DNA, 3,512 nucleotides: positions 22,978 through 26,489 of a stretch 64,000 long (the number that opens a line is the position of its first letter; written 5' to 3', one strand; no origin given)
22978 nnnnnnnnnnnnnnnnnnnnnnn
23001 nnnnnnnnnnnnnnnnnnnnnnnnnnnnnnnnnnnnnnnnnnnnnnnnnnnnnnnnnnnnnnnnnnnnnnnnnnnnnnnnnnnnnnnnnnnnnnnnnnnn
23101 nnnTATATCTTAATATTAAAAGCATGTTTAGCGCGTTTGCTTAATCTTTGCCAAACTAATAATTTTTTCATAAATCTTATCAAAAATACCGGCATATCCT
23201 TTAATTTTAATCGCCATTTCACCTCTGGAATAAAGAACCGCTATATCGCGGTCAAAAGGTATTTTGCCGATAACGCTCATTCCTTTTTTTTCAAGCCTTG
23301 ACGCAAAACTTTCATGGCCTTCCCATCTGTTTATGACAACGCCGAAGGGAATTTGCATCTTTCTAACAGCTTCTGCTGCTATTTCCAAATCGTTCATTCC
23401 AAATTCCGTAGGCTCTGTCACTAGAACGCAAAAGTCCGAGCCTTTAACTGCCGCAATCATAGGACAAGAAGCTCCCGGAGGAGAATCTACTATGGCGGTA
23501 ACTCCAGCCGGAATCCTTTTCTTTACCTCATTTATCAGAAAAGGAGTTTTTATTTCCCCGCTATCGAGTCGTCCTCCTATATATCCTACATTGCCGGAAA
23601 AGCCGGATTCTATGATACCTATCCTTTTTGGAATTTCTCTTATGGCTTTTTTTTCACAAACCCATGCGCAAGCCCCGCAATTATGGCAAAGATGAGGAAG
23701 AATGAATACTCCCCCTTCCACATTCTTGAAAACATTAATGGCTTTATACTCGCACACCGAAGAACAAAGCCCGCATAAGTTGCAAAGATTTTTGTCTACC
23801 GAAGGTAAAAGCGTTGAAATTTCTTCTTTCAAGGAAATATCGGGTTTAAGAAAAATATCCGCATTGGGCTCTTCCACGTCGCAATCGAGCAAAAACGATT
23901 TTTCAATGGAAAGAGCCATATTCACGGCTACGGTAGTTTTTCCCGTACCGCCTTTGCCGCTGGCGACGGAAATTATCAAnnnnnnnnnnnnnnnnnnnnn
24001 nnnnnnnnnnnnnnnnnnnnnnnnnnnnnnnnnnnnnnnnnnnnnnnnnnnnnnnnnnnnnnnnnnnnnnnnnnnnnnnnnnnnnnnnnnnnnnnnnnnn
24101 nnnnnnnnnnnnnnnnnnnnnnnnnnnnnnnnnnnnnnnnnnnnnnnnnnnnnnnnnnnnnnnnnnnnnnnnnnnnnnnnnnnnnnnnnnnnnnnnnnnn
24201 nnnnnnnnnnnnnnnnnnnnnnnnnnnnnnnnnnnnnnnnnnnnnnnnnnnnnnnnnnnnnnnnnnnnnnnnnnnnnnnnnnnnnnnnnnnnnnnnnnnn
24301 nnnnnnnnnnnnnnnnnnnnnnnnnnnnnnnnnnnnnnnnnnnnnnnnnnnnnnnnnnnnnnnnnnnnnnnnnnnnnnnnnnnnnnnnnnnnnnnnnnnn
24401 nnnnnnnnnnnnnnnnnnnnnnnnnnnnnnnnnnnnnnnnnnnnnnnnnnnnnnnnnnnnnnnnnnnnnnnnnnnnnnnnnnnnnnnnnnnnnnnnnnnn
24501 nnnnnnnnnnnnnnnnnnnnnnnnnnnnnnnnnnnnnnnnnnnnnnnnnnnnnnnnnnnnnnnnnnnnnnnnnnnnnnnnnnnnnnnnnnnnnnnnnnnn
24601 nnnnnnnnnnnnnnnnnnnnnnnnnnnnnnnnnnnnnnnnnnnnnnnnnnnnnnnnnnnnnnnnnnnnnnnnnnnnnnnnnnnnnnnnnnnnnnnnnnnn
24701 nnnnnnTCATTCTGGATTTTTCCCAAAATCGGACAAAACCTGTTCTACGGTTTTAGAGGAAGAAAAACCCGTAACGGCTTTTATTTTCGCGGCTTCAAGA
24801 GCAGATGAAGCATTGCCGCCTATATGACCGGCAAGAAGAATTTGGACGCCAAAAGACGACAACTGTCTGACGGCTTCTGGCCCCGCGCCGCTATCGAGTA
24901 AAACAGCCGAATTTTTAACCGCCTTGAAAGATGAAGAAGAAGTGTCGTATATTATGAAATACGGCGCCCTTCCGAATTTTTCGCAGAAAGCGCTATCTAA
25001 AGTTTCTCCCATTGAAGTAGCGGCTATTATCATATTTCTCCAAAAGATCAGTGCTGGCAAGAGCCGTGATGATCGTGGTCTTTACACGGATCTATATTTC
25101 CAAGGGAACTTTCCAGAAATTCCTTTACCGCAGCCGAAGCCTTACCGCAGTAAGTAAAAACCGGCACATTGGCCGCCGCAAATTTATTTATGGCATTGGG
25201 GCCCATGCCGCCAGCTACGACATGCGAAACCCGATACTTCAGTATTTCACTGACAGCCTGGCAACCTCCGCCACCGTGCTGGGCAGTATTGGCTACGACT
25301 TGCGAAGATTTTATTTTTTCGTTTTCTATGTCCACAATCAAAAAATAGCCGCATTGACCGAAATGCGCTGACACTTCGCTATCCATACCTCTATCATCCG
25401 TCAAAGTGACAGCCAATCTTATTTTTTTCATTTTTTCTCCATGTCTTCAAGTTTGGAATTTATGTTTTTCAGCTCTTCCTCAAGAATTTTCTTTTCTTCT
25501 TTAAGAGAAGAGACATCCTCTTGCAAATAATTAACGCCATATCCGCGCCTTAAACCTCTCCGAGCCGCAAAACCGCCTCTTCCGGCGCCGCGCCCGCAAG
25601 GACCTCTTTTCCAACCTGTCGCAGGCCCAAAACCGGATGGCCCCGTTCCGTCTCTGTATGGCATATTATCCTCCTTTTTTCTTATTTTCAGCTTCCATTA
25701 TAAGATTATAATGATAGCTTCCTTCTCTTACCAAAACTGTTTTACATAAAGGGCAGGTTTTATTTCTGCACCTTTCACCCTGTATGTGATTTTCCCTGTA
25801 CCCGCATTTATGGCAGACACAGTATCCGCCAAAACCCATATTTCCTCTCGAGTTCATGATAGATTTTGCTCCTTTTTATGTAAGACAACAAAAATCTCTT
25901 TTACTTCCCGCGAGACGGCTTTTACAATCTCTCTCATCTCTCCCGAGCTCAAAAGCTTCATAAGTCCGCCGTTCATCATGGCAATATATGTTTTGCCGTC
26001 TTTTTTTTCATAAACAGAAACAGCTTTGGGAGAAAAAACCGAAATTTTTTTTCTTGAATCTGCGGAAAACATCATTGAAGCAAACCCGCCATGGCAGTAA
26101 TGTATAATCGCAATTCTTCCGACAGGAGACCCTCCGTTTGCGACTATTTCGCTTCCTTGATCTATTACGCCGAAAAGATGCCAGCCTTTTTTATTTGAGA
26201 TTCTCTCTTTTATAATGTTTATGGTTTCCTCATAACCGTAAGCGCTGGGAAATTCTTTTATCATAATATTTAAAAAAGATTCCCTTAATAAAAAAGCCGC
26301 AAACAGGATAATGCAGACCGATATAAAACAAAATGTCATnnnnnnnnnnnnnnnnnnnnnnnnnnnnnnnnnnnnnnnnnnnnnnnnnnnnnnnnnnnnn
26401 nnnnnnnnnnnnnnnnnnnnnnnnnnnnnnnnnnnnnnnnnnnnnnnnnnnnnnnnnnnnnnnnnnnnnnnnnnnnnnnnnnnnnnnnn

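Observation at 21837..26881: Fur-headed, translationally coupled 10-gene cluster of metallocluster-handling proteins with no client enzyme in sight: candidate uncharacterised cofactor assembly or trafficking system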

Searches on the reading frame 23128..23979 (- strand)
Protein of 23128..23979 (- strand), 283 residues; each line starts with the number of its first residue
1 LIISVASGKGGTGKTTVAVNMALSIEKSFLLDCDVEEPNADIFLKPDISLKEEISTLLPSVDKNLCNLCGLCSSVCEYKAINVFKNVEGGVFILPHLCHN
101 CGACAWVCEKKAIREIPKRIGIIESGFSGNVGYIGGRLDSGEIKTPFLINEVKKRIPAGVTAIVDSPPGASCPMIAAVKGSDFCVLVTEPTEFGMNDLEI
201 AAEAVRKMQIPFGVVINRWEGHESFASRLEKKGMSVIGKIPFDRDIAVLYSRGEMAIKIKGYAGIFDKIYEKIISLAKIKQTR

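Call 3: search_protein_families(library=pfam, proteins=[window:23128-23979:-], max_evalue=0.01)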
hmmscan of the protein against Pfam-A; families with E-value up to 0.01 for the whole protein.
window:23128-23979:- (283 aa): 15 families
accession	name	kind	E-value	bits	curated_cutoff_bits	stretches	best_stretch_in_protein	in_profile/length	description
PF01656.29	CbiA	-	1.2e-14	54.8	25.4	1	3-254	1-123/125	CobQ/CobB/MinD/ParA nucleotide binding domain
PF10609.15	ParA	-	4.7e-13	49.6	27.1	1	2-48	5-55/246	NUBPL iron-transfer P-loop NTPase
PF00037.32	Fer4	-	1.5e-10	40.9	21.1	2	60-81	2-23/24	4Fe-4S binding domain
PF12837.12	Fer4_6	-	5.4e-08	32.9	25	1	59-81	2-24/24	4Fe-4S binding domain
PF13614.12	AAA_31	-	9.8e-07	29.3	27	1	2-28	3-29/177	AAA domain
PF12838.12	Fer4_7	-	3.5e-06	27.8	27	1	66-112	2-52/52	4Fe-4S dicluster domain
PF13187.11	Fer4_9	-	7.6e-06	26.3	27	1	66-113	2-52/52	4Fe-4S dicluster domain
PF13237.11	Fer4_10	-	3e-05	24.3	25.5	1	60-108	3-52/53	4Fe-4S dicluster domain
PF13534.11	Fer4_17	-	0.00078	20.4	22.2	0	64-78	44-58/61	4Fe-4S dicluster domain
PF12797.12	Fer4_2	-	0.00095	19.4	24.5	0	59-76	3-20/22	4Fe-4S binding domain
PF13500.12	AAA_26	-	0.00098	19.5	27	1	185-246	132-194/198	AAA domain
PF13484.11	Fer4_16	-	0.0015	19.7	30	0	98-116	2-20/66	4Fe-4S double cluster binding domain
PF25160.1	LdpA_Fe-S-bd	-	0.0041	17.3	27.6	1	72-116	9-46/49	LdpA Fe-S cluster-binding domain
PF14697.11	Fer4_21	-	0.0054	17.3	35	0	61-113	3-57/59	4Fe-4S dicluster domain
PF12798.12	Fer4_3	-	0.0076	17.5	27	0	98-112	1-15/15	4Fe-4S binding domain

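Call 4: search_protein_families(library=ncbifam, proteins=[window:23128-23979:-], max_evalue=0.01)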
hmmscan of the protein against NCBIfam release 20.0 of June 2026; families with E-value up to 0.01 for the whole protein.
window:23128-23979:- (283 aa): 40 families (the best 25 are shown)
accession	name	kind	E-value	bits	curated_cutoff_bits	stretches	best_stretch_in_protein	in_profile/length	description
TIGR01969.1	minD_arch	subfamily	7.5e-13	48.2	201.75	2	1-44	1-48/251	cell division ATPase MinD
NF041546.1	ParA_partition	equivalog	1.3e-11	44.5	180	2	2-33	1-36/203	ParA family partition ATPase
NF041136.1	MrpORP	equivalog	2.4e-11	43.5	450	1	3-42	8-51/365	iron-sulfur cluster carrier protein MrpORP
NF042909.1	FMH_DH_FwdF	exception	4.3e-09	35.9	375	1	60-118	221-278/336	tungsten-dependent formylmethanofuran dehydrogenase subunit FwdF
NF040770.1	hetero_SS_HdrA2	exception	7.8e-09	34.2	1100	1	54-114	567-624/777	CoB-CoM heterodisulfide reductase HdrA2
NF041891.1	hdrA_Methbact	equivalog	1.5e-08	33.3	1300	1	52-114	560-619/762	ferredoxin:CoB-CoM heterodisulfide reductase subunit HdrA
TIGR01968.1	minD_bact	equivalog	1.7e-07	30.8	212.9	1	2-44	3-49/261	septum site-determining protein MinD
TIGR02700.1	flavo_MJ0208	hypoth_equivalog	2.7e-07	30.1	251.35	1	52-115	135-196/234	dihydromethanopterin reductase (acceptor)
NF043039.1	HgcAB_like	equivalog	1.9e-06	27.7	285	1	52-114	288-350/350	HgcAB-like fusion protein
TIGR04041.1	activase_YjjW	hypoth_equivalog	5.2e-06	26.1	250.2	1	64-116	41-90/276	YjjW family glycine radical enzyme activase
NF040864.1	HgcB_ferredoxin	equivalog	5.7e-06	26.1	99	1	53-114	5-62/93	mercury methylation ferredoxin HgcB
NF041778.1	hetero_SS_HdrA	equivalog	6.5e-06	24.2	1400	1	48-114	575-634/771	ferredoxin:CoB-CoM heterodisulfide reductase subunit HdrA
NF038196.1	ferrodoxin_EFR1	subfamily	8.6e-06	26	75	1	62-114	183-230/242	EFR1 family ferrodoxin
TIGR02179.1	PorD_KorD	subfamily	9.1e-06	25.7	60.05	2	57-85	48-76/78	2-oxoacid:acceptor oxidoreductase, delta subunit, pyruvate/2-ketoisovalerate family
NF007202.0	PRK09623.1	equivalog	1.5e-05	25.2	166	1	38-114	24-99/105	3-methyl-2-oxobutanoate dehydrogenase subunit delta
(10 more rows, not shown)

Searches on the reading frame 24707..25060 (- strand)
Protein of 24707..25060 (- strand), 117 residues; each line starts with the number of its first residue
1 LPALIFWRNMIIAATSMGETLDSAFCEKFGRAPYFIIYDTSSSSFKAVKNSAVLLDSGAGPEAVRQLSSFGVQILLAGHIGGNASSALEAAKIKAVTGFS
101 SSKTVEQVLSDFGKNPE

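Call 3: search_protein_families(library=pfam, proteins=[window:24707-25060:-], max_evalue=0.01)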
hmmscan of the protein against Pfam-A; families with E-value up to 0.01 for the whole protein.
window:24707-25060:- (117 aa): 1 family
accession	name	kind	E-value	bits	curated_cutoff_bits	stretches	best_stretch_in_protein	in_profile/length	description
PF02579.22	Nitro_FeMo-Co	-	2.6e-19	69.7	26.3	1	22-113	2-93/94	Dinitrogenase iron-molybdenum cofactor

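Call 4: search_protein_families(library=ncbifam, proteins=[window:24707-25060:-], max_evalue=0.01)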
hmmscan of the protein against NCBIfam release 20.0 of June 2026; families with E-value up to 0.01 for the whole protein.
window:24707-25060:- (117 aa): 1 family
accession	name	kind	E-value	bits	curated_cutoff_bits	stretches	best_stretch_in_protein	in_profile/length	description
NF041136.1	MrpORP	equivalog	4.5e-07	29.5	450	1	22-111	273-359/365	iron-sulfur cluster carrier protein MrpORP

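Call 34: search_solved_structures(query=window:24707-25033:-, max_evalue=0.01)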
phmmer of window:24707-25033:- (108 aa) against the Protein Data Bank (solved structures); distinct sequences matched with E-value up to 0.01: 6.
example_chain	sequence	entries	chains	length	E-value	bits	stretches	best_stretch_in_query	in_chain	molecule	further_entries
1rdu_A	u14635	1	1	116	1.3e-15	60.8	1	3-103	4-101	conserved hypothetical protein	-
2wfb_A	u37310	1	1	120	1.3e-10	44.8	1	3-100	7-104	PUTATIVE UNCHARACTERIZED PROTEIN ORP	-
1eo1_A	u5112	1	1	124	5.8e-07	33.1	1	2-92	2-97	HYPOTHETICAL PROTEIN MTH1175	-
1t3v_A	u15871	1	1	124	5.6e-06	30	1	6-103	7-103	conserved hypothetical protein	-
1o13_A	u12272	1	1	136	7.4e-06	29.6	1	6-103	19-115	probable NifB protein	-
8g9j_A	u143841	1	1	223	1.2e-05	28.9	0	41-86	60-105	THR1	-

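Call 54: search_solved_structures(query=window:24707-25033:-, max_evalue=1e-8, show_alignments=2)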
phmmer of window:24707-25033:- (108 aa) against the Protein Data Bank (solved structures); distinct sequences matched with E-value up to 1e-8: 2.
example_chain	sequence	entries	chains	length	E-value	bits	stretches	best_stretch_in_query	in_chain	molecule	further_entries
1rdu_A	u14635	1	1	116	1.3e-15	60.8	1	3-103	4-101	conserved hypothetical protein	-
2wfb_A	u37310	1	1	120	1.3e-10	44.8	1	3-100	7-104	PUTATIVE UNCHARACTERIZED PROTEIN ORP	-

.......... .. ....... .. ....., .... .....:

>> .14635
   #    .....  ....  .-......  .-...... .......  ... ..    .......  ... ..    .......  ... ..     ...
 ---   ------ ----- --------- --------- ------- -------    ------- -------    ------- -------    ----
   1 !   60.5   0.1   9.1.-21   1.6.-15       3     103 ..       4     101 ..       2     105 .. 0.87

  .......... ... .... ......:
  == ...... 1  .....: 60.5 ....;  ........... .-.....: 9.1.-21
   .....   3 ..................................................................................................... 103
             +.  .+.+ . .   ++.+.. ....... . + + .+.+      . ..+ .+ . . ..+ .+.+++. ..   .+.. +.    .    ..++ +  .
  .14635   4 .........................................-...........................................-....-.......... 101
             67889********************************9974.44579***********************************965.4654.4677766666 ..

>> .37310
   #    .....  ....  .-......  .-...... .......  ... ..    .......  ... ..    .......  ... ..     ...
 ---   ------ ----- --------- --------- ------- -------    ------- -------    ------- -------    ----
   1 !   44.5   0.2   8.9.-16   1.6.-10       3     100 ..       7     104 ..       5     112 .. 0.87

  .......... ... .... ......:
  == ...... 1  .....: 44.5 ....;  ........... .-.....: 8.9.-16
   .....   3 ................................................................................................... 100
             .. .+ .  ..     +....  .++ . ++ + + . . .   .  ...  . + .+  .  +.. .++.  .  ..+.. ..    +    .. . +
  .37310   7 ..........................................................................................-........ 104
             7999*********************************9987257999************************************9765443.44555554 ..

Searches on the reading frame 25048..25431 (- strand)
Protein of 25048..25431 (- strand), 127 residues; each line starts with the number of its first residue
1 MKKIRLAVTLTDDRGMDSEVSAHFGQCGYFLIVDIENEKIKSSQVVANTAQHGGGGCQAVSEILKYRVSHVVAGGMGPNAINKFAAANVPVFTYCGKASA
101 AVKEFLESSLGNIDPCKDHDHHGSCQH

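Call 3: search_protein_families(library=pfam, proteins=[window:25048-25431:-], max_evalue=0.01)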
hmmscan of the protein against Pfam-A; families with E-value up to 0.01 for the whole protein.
window:25048-25431:- (127 aa): 1 family
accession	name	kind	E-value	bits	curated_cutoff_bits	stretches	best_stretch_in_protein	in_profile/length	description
PF02579.22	Nitro_FeMo-Co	-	3.1e-18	66.3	26.3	1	17-106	2-93/94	Dinitrogenase iron-molybdenum cofactor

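Call 4: search_protein_families(library=ncbifam, proteins=[window:25048-25431:-], max_evalue=0.01)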
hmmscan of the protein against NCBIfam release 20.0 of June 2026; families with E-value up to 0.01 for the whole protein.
window:25048-25431:- (127 aa): 1 family
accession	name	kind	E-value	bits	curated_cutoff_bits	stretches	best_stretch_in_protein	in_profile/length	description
NF041136.1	MrpORP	equivalog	2.6e-12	46.7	450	1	4-109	265-364/365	iron-sulfur cluster carrier protein MrpORP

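Call 33: search_solved_structures(query=window:25048-25431:-, max_evalue=0.01)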
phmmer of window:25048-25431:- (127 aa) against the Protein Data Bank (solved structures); distinct sequences matched with E-value up to 0.01: 8.
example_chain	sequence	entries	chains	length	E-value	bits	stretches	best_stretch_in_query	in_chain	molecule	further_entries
2yx6_A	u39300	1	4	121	1.2e-12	51.5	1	5-110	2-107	Hypothetical protein PH0822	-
1t3v_A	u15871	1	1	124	1.9e-10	44.4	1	6-124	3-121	conserved hypothetical protein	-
1o13_A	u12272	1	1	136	2.2e-10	44.1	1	6-124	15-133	probable NifB protein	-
1eo1_A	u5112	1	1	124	3.9e-10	43.4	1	13-111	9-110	HYPOTHETICAL PROTEIN MTH1175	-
1rdu_A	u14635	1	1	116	3e-07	34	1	14-110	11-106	conserved hypothetical protein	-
2wfb_A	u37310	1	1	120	0.00047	23.7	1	5-94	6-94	PUTATIVE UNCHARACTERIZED PROTEIN ORP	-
2qtd_A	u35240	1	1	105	0.0039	20.7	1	18-84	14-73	Uncharacterized protein MJ0327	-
2kla_A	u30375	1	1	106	0.0039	20.7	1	18-84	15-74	Uncharacterized protein MJ0327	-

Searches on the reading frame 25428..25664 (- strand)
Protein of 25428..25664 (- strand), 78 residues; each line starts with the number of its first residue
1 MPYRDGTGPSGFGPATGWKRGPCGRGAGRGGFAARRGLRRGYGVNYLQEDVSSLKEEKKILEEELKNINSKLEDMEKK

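Call 3: search_protein_families(library=pfam, proteins=[window:25428-25664:-], max_evalue=0.01)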
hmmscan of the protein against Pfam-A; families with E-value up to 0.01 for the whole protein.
window:25428-25664:- (78 aa): 2 families
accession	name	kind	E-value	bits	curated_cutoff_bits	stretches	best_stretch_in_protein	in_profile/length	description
PF17253.7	DUF5320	-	4.8e-10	40.9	27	1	1-77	1-94/99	Family of unknown function (DUF5320)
PF10211.14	Ax_dynein_light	-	0.00075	20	26.4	1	31-78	108-155/187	Axonemal dynein light chain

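Call 4: search_protein_families(library=ncbifam, proteins=[window:25428-25664:-], max_evalue=0.01)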
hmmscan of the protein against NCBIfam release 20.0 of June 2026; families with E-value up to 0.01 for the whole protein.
window:25428-25664:- (78 aa): 0 families

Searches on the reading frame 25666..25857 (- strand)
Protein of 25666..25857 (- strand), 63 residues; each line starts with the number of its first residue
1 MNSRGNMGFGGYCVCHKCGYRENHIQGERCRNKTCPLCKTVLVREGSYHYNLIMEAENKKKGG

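Call 3: search_protein_families(library=pfam, proteins=[window:25666-25857:-], max_evalue=0.01)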
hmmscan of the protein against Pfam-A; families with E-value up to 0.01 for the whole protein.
window:25666-25857:- (63 aa): 1 family
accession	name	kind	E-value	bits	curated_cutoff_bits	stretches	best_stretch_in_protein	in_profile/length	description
PF14319.11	Zn_Tnp_IS91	-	0.0057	17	26.3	1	6-41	33-65/90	Transposase zinc-binding domain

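Call 4: search_protein_families(library=ncbifam, proteins=[window:25666-25857:-], max_evalue=0.01)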
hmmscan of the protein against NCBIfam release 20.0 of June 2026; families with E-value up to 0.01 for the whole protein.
window:25666-25857:- (63 aa): 1 family
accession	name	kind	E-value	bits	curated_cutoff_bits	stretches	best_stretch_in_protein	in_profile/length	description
NF038281.1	IS200_TnpB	exception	0.0014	17.9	425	1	14-55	317-358/360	IS200/IS605 family element RNA-guided endonuclease TnpB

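Call 67: find_homologous_proteins(query=window:25666-25857:-, max_evalue=0.001)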
Query window:25666-25857:- (63 aa): 1 proteins with E <= 0.001 among 1 candidates.
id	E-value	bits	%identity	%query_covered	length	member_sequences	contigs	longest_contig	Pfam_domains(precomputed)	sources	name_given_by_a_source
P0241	2.1e-37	143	100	100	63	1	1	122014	-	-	-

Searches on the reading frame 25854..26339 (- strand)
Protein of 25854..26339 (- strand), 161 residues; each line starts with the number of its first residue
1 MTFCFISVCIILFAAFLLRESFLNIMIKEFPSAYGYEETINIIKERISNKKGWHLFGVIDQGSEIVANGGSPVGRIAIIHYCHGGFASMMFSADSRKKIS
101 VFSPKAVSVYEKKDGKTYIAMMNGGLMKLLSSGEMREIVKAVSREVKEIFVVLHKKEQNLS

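Call 3: search_protein_families(library=pfam, proteins=[window:25854-26339:-], max_evalue=0.01)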
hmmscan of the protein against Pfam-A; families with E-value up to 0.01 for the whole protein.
window:25854-26339:- (161 aa): 1 family
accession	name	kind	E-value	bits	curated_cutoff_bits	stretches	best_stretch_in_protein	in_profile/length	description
PF03625.19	DUF302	-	6.3e-07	29.6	23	1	60-123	2-62/63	Domain of unknown function DUF302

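Call 4: search_protein_families(library=ncbifam, proteins=[window:25854-26339:-], max_evalue=0.01)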
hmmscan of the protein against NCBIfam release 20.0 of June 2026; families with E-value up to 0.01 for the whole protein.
window:25854-26339:- (161 aa): 1 family
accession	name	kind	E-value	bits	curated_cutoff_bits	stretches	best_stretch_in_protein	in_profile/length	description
NF040911.1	KGW_Acineto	subfamily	0.0041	16.8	35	1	39-59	3-23/38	KGW motif small protein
